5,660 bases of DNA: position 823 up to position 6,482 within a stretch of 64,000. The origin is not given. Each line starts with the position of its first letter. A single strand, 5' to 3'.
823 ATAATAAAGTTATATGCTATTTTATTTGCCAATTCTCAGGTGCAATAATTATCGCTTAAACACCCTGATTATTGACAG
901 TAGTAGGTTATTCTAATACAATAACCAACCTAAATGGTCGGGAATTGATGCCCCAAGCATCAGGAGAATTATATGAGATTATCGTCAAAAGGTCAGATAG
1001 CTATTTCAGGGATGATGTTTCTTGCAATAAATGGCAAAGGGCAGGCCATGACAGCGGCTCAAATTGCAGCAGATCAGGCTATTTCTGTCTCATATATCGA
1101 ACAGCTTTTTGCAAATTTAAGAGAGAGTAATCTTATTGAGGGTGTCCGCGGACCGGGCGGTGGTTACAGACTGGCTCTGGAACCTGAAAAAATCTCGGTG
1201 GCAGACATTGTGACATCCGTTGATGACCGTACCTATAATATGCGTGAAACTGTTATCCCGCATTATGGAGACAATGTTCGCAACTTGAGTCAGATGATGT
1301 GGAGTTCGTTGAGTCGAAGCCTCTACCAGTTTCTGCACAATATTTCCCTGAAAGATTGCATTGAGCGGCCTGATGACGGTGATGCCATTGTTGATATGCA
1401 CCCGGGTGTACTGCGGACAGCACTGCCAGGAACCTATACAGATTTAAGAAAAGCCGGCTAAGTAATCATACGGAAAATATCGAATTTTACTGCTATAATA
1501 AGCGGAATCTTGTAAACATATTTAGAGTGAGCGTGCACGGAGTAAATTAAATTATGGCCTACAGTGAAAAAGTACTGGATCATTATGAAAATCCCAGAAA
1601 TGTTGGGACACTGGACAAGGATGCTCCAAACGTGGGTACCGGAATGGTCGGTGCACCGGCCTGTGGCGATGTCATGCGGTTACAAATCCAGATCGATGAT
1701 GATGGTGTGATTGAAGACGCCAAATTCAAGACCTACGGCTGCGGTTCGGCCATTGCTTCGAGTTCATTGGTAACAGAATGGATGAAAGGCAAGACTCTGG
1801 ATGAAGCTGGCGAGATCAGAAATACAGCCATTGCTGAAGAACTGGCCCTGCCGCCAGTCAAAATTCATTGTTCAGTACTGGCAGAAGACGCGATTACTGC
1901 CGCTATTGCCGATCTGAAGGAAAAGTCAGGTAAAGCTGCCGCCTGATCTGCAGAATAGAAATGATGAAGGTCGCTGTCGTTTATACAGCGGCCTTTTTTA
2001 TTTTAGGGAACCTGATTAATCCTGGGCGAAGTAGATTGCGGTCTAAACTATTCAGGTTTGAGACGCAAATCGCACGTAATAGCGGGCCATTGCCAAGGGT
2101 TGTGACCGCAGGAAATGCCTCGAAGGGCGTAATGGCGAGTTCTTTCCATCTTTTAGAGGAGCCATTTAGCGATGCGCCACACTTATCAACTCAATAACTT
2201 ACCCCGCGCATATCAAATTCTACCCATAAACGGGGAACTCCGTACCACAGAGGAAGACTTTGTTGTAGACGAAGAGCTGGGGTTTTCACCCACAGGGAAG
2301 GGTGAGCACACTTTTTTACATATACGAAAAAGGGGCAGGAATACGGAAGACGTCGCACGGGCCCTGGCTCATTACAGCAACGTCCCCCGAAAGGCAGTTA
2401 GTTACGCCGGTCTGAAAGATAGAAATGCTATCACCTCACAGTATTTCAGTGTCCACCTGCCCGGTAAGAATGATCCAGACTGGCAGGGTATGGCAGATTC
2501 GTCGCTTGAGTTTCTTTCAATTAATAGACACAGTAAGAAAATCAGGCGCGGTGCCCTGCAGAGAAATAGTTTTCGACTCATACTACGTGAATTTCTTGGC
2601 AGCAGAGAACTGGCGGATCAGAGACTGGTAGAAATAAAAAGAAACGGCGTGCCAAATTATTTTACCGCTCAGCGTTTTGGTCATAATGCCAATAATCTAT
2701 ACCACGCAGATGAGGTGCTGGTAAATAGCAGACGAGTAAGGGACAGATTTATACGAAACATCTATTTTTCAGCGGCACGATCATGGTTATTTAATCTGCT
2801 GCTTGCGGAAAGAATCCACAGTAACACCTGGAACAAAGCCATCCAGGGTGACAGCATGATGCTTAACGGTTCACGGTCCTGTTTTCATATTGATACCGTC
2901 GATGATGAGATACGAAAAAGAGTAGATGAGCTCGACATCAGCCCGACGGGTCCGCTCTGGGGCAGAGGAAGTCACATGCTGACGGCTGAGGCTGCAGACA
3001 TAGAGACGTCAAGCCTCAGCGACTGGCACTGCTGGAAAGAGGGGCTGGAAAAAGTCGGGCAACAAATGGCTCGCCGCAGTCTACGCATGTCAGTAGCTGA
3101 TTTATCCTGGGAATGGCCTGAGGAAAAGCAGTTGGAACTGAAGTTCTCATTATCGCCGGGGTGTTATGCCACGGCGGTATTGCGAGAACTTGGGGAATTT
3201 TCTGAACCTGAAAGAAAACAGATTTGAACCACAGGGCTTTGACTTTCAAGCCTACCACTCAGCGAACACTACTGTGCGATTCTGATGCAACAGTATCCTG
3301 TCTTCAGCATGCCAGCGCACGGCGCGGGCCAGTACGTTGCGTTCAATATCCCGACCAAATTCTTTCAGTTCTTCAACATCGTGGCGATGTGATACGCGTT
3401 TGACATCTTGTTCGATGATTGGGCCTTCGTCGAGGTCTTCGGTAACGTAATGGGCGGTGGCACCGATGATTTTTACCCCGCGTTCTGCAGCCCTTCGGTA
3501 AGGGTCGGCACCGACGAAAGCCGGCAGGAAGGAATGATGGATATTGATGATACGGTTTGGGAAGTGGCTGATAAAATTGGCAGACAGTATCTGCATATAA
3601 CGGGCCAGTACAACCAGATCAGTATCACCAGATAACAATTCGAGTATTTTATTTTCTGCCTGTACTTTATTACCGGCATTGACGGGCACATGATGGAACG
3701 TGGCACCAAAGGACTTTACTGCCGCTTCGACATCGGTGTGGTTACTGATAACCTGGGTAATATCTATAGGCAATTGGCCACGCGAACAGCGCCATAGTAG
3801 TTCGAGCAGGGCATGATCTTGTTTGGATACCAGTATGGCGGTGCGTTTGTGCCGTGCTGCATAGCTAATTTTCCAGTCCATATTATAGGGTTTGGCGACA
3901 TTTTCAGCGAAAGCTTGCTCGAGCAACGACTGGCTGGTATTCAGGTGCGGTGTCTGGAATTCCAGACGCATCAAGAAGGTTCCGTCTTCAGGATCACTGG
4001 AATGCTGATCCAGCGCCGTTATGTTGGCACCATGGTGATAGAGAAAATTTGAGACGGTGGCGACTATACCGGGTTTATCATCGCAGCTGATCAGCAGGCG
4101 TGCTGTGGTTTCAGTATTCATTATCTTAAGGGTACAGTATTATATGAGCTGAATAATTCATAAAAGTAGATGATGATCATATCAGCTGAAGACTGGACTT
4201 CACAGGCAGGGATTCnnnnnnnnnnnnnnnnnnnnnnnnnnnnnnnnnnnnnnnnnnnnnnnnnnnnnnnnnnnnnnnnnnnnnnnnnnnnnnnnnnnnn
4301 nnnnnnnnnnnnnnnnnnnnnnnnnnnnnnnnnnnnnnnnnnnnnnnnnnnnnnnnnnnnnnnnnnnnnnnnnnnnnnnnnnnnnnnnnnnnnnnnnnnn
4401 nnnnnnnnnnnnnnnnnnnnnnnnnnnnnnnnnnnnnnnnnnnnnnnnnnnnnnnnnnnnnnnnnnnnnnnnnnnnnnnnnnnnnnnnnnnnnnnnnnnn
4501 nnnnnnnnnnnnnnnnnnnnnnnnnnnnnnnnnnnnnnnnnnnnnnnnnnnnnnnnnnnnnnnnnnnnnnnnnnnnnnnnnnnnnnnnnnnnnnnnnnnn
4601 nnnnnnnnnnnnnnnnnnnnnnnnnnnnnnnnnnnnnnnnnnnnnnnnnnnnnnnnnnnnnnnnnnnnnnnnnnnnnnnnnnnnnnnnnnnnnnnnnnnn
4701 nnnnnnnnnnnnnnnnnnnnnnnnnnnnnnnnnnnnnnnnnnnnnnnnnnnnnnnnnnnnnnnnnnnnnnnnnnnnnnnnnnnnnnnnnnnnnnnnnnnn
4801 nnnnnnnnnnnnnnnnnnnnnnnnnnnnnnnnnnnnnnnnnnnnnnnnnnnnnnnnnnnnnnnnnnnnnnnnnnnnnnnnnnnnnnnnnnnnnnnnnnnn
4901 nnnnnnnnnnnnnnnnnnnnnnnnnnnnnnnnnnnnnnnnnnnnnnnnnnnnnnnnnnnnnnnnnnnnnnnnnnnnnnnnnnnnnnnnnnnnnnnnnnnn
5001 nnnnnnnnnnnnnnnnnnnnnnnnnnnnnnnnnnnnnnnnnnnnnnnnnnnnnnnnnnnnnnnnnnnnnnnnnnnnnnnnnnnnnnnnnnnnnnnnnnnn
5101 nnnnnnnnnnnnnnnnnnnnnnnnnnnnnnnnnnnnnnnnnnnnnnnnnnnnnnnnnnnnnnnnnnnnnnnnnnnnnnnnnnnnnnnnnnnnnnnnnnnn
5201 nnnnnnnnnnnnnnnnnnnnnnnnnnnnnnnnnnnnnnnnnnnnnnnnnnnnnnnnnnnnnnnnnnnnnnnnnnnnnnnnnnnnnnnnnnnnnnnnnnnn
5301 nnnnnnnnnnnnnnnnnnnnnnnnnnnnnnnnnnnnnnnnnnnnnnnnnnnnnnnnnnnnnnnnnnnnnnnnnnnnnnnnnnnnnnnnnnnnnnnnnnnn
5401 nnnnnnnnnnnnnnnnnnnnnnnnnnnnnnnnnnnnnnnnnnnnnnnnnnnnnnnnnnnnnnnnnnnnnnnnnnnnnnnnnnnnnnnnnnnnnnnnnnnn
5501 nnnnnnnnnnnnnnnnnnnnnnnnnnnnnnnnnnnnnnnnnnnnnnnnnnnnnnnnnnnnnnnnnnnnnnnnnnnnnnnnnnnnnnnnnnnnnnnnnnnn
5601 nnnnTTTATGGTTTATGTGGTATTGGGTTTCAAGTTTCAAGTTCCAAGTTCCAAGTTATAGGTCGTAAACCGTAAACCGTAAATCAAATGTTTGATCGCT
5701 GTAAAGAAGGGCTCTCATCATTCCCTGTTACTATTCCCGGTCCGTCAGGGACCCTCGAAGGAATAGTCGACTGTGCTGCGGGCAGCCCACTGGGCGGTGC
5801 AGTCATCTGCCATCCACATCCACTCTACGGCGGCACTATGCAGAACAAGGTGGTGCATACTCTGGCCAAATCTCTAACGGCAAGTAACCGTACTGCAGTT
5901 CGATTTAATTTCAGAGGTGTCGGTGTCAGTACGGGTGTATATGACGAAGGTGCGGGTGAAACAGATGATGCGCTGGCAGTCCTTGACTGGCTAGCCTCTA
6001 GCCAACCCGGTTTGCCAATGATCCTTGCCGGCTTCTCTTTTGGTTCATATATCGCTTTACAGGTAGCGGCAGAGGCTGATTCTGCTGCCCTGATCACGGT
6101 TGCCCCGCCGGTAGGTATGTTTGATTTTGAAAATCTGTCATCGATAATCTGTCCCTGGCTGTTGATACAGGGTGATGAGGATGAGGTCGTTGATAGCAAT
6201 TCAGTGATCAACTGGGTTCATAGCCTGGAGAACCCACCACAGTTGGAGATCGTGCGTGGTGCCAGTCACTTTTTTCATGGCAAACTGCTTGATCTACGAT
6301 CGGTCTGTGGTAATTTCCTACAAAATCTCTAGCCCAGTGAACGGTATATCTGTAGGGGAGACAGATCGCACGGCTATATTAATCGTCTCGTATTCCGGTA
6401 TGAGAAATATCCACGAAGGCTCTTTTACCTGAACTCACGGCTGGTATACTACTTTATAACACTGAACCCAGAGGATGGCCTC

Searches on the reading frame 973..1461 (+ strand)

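Call 61: search_protein_families(library=pfam, proteins=[window:973-1461:+], max_evalue=0.00001)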
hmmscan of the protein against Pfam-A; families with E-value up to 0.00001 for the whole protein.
window:973-1461:+ (162 aa): 1 family
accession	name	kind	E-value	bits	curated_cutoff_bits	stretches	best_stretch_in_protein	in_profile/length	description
PF02082.26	Rrf2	-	3.3e-29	102.1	30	1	3-131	1-131/132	Iron-dependent Transcriptional regulator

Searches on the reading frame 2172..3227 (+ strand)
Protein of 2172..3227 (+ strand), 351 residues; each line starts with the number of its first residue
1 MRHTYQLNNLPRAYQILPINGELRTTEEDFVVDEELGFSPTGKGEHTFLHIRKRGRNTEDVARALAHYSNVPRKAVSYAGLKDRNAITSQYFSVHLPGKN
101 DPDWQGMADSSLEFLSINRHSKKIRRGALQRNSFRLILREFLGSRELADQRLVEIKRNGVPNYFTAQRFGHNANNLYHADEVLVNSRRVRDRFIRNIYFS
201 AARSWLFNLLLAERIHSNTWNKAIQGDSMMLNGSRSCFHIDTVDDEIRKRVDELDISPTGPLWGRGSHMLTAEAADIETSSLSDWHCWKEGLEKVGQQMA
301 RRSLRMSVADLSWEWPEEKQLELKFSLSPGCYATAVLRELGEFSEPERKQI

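Call 61: search_protein_families(library=pfam, proteins=[window:2172-3227:+], max_evalue=0.00001)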
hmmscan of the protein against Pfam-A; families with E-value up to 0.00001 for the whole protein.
window:2172-3227:+ (351 aa): 1 family
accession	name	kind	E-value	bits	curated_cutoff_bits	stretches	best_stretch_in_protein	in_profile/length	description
PF01142.23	TruD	-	1.1e-62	212.7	27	2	16-178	11-179/412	tRNA pseudouridine synthase D (TruD)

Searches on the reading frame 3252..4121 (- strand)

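Call 61: search_protein_families(library=pfam, proteins=[window:3252-4121:-], max_evalue=0.00001)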
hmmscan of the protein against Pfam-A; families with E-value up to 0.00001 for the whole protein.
window:3252-4121:- (289 aa): 2 families
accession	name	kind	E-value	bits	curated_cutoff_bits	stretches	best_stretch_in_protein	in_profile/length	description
PF00551.24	Formyl_trans_N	-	6.4e-39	134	26.1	1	92-268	1-181/181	Formyl transferase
PF01842.31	ACT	-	1.3e-09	38.1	27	1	8-52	2-46/66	ACT domain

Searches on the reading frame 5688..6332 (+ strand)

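Call 61: search_protein_families(library=pfam, proteins=[window:5688-6332:+], max_evalue=0.00001)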
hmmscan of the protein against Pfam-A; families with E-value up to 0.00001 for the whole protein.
window:5688-6332:+ (214 aa): 5 families
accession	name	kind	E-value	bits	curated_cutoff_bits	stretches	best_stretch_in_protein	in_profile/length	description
PF12146.15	Hydrolase_4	-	3.6e-12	46.5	27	1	53-143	17-112/239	Serine aminopeptidase, S33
PF02129.25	Peptidase_S15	-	9e-10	39.1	23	1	70-149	54-134/262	X-Pro dipeptidyl-peptidase (S15 family)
PF20408.4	Abhydrolase_11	-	9.1e-09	35.8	27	1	48-197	12-168/193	Alpha/beta hydrolase domain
PF00561.26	Abhydrolase_1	-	1.4e-08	35.1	25.8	0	56-143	16-107/245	alpha/beta hydrolase fold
PF12697.13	Abhydrolase_6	-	3e-06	28.5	26.3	0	64-143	25-96/217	Alpha/beta hydrolase family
